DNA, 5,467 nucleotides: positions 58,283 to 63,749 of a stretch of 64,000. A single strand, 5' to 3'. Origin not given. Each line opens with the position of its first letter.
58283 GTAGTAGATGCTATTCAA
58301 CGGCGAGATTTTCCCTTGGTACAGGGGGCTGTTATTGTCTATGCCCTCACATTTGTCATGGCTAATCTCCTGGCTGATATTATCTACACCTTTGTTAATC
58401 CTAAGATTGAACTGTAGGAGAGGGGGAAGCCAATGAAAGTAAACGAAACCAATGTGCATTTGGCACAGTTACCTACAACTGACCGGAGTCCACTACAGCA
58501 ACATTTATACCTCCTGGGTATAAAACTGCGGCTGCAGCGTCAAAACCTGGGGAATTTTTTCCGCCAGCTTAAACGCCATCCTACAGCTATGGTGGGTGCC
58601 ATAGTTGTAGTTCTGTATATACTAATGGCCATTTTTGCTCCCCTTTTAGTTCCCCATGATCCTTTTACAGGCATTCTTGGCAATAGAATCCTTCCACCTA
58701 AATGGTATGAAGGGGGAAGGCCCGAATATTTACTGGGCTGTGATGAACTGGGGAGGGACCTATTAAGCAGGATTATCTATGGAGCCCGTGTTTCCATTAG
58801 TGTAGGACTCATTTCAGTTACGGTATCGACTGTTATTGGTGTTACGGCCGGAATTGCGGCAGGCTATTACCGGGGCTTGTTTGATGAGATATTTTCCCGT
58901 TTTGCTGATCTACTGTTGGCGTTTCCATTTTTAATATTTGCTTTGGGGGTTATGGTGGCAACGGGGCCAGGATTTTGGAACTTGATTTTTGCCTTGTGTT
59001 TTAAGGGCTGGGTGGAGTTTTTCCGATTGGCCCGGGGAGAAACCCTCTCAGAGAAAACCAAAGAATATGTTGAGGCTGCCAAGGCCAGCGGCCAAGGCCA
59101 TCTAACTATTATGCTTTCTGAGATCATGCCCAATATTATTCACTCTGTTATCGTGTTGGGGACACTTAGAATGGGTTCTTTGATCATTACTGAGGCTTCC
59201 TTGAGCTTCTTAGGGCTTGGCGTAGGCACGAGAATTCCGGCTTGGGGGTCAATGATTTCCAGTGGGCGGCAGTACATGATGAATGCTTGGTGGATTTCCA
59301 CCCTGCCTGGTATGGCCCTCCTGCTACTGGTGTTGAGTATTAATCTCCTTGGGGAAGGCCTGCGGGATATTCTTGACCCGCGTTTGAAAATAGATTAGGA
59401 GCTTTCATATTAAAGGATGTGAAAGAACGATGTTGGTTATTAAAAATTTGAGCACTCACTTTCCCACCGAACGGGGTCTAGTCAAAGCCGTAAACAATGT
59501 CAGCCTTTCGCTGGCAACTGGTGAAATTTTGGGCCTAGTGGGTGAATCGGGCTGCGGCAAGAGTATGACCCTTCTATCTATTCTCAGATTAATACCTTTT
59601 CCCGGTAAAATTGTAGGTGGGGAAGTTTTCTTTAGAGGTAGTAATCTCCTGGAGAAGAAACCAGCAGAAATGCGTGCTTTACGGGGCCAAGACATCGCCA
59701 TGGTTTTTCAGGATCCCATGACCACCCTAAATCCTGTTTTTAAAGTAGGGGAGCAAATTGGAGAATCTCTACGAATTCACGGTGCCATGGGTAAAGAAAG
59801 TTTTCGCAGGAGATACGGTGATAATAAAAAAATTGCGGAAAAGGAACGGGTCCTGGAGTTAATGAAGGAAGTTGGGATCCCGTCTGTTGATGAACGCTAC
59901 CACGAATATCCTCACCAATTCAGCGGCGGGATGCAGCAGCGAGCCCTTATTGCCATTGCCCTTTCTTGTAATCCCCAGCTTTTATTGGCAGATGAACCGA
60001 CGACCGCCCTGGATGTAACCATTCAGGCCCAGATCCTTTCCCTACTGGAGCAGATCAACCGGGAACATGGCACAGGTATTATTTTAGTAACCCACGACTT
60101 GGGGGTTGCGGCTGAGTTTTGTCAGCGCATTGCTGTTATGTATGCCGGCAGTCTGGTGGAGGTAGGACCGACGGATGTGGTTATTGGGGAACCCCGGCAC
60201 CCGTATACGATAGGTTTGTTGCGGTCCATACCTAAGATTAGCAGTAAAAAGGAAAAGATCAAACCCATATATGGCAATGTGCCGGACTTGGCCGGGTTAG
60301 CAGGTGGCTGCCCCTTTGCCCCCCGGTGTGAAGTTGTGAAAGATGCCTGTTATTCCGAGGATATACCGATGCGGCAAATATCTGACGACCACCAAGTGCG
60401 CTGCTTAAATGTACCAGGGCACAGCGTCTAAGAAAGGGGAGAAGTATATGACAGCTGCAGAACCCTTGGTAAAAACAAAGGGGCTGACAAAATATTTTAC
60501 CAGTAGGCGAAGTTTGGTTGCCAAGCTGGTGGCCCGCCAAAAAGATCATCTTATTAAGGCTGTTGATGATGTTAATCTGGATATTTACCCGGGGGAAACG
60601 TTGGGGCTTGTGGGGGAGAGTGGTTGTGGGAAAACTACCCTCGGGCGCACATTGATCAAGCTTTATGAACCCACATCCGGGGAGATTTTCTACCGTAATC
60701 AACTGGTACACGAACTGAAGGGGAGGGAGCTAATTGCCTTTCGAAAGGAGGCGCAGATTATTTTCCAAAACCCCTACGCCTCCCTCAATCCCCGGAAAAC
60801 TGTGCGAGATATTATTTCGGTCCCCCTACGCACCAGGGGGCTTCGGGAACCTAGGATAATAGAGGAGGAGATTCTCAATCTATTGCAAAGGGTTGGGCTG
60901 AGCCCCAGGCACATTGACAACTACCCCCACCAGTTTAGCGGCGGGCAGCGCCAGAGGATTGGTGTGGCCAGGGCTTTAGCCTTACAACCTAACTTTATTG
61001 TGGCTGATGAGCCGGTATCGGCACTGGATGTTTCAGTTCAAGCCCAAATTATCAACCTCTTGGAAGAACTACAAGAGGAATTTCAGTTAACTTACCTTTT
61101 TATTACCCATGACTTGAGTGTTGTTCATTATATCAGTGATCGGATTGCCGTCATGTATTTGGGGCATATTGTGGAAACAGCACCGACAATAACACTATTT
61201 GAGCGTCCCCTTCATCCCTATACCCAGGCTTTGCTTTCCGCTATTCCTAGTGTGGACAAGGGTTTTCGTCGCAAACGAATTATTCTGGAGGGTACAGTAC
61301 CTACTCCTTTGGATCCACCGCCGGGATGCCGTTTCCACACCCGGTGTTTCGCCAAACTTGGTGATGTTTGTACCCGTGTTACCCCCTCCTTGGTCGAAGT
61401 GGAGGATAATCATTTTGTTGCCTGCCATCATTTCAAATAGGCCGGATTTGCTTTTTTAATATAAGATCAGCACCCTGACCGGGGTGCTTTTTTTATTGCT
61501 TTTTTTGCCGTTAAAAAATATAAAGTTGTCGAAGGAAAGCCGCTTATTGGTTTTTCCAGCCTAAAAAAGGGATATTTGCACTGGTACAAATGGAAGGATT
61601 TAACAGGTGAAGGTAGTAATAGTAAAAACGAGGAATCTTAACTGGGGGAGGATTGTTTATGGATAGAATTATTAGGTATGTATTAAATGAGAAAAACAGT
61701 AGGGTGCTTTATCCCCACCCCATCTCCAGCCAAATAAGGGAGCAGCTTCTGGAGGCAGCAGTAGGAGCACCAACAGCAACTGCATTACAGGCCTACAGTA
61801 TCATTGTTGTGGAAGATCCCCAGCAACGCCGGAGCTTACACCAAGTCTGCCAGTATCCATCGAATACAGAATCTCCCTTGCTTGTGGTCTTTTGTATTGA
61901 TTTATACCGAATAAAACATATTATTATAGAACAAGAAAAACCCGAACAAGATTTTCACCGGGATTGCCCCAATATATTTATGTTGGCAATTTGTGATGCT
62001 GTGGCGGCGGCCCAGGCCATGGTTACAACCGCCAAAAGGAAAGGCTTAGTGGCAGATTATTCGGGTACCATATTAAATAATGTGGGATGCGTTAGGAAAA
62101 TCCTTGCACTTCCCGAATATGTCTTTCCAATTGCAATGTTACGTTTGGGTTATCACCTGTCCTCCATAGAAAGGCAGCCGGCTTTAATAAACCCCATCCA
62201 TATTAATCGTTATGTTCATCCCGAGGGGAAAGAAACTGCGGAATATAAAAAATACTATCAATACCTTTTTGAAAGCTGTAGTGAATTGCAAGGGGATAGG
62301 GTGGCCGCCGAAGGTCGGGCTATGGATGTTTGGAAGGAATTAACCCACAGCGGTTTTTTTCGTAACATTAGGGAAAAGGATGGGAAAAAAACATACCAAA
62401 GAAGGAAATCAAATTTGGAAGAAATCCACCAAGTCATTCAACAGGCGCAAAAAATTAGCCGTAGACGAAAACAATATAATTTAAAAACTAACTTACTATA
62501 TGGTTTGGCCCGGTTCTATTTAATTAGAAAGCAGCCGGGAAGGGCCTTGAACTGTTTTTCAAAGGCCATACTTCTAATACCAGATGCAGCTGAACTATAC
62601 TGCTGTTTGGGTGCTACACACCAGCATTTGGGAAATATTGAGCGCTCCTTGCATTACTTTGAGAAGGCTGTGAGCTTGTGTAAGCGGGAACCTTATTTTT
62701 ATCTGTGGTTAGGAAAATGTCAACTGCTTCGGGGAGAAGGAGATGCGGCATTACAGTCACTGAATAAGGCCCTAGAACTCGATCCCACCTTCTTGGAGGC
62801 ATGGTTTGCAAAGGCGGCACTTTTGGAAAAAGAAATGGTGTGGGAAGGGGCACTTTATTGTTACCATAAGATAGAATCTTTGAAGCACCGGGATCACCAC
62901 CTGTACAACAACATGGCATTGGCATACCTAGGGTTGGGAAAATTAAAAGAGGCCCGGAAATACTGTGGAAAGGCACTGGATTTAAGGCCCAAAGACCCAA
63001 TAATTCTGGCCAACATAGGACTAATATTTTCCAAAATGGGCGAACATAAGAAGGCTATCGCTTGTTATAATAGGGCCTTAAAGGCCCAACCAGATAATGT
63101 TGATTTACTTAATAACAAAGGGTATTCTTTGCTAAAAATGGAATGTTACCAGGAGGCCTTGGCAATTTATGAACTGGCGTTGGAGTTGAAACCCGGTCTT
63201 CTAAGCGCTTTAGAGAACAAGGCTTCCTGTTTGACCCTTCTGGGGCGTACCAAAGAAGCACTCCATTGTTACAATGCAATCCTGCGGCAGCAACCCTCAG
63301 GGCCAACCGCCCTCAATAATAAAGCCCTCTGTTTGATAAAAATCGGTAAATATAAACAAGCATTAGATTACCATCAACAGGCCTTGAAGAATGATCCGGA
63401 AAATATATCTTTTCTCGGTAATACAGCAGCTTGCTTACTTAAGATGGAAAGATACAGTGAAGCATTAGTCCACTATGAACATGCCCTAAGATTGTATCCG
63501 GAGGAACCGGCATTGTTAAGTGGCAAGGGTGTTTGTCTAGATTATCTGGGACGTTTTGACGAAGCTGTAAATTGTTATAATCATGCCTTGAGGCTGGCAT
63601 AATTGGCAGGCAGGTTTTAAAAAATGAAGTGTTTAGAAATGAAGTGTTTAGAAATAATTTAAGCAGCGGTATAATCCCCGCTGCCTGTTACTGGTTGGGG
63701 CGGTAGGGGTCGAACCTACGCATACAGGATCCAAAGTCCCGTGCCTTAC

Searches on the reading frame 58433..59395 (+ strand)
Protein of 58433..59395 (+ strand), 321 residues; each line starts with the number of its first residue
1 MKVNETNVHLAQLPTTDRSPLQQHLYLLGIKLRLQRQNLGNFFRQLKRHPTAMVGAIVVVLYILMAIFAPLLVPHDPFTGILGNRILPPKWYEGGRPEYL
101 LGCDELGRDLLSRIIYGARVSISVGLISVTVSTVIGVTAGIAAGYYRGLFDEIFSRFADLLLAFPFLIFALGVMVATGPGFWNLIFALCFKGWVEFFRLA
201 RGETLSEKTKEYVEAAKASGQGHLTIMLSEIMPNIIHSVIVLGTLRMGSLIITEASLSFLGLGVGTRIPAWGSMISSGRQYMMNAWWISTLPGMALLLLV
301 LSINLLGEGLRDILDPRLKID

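Call 42: search_protein_families(library=pfam, proteins=[window:58433-59395:+], max_evalue=0.00001)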
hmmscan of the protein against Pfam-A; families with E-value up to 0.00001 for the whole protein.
window:58433-59395:+ (321 aa): 2 families
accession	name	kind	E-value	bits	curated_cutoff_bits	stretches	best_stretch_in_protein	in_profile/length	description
PF00528.27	BPD_transp_1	-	6.1e-28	98.2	26.4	1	136-319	1-183/184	Binding-protein-dependent transport system inner membrane component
PF12911.12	OppC_N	-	4.4e-14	52.5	23.9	1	41-89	5-53/53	N-terminal TM domain of oligopeptide transport permease C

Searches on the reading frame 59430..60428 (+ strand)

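Call 42: search_protein_families(library=pfam, proteins=[window:59430-60428:+], max_evalue=0.00001)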
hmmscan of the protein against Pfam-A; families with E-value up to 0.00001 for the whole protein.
window:59430-60428:+ (333 aa): 3 families
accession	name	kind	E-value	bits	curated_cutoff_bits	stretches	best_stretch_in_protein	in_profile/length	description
PF00005.33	ABC_tran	-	1.8e-28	100.3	25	1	21-192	1-137/137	ABC transporter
PF08352.17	oligo_HPY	-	1.4e-20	73.9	27.1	1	243-307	1-65/65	Oligopeptide/dipeptide transporter, C-terminal region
PF13304.12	AAA_21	-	5.5e-10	40.2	27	1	154-226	228-302/304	AAA domain, putative AbiEii toxin, Type IV TA system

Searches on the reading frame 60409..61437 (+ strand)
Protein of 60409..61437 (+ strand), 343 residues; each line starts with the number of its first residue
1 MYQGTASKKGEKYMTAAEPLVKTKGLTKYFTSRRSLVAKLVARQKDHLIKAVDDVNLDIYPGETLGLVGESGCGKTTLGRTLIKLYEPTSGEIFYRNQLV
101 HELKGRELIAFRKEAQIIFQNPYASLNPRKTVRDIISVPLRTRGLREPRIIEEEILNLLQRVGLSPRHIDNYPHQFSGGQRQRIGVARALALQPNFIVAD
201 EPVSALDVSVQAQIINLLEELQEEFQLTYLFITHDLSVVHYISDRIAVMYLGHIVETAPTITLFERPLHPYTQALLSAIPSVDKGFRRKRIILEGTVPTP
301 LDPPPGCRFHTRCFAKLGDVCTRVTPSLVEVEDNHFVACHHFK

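Call 42: search_protein_families(library=pfam, proteins=[window:60409-61437:+], max_evalue=0.00001)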
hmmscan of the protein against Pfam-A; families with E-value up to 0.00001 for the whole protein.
window:60409-61437:+ (343 aa): 2 families
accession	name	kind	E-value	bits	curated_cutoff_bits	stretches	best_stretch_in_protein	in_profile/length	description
PF00005.33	ABC_tran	-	3.1e-33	115.7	25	1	53-203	2-136/137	ABC transporter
PF08352.17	oligo_HPY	-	1.3e-17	64.4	27.1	1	255-315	1-60/65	Oligopeptide/dipeptide transporter, C-terminal region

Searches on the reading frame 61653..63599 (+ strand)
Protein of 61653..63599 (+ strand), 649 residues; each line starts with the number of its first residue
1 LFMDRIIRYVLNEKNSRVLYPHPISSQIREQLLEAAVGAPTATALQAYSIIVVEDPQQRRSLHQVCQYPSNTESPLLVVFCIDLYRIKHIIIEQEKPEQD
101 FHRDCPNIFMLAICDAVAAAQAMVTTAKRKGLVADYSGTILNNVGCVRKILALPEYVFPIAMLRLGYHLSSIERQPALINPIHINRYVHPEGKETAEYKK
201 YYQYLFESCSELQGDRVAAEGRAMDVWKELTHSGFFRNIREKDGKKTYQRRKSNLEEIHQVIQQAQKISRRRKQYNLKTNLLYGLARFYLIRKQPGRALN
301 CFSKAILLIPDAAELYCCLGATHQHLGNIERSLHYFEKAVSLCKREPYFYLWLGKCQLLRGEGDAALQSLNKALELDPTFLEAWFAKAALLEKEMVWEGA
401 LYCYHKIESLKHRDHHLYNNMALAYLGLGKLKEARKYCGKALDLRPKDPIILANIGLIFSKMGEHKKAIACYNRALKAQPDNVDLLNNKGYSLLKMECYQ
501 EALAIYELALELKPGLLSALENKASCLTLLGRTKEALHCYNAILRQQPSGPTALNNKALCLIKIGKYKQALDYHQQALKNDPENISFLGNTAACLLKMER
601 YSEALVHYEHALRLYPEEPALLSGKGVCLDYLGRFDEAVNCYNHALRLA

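Call 42: search_protein_families(library=pfam, proteins=[window:61653-63599:+], max_evalue=0.00001)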
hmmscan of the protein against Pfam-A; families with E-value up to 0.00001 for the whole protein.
window:61653-63599:+ (649 aa): 27 families (the best 25 are shown)
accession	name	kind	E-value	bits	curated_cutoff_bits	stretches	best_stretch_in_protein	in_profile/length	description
PF00515.34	TPR_1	-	6.4e-66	216.1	27.8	3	451-482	3-34/34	Tetratricopeptide repeat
PF07719.23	TPR_2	-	3.5e-55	180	27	1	417-448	3-34/34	Tetratricopeptide repeat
PF13181.12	TPR_8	-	7.7e-43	141.5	25.7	2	452-482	4-34/34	Tetratricopeptide repeat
PF13431.12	TPR_17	-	1.6e-40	134.4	24.4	0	471-503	1-33/34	Tetratricopeptide repeat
PF13424.12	TPR_12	-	1.9e-40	137.3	30.1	4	417-479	5-75/77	Tetratricopeptide repeat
PF13414.12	TPR_11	-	2.7e-38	129.8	26.8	1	456-496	1-41/42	TPR repeat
PF13432.12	TPR_16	-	3.3e-34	117.3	32.7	2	456-515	4-63/65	Tetratricopeptide repeat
PF13428.12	TPR_14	-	4.1e-31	104.7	23.5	0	350-390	4-44/44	Tetratricopeptide repeat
PF14559.12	TPR_19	-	5.6e-29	100.7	25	0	426-482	2-58/68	Tetratricopeptide repeat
PF13371.12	TPR_9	-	2.1e-27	95.3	35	1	494-553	6-65/73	Tetratricopeptide repeat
PF13176.12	TPR_7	-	8.5e-22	75.8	27.9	0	553-584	1-34/36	Tetratricopeptide repeat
PF13429.12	TPR_15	-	4.2e-18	66.2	26.2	2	460-580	157-277/280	Tetratricopeptide repeat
PF12895.13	ANAPC3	-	1.9e-16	60.5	27.2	1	499-573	5-78/82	Anaphase-promoting complex, cyclosome, subunit 3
PF13374.12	TPR_10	-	3.4e-15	55.9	27.5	0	418-445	5-32/42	Tetratricopeptide repeat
PF12569.14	NatA_aux_su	-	2.3e-14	53.7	33.3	0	254-346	161-259/515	N-terminal acetyltransferase A, auxiliary subunit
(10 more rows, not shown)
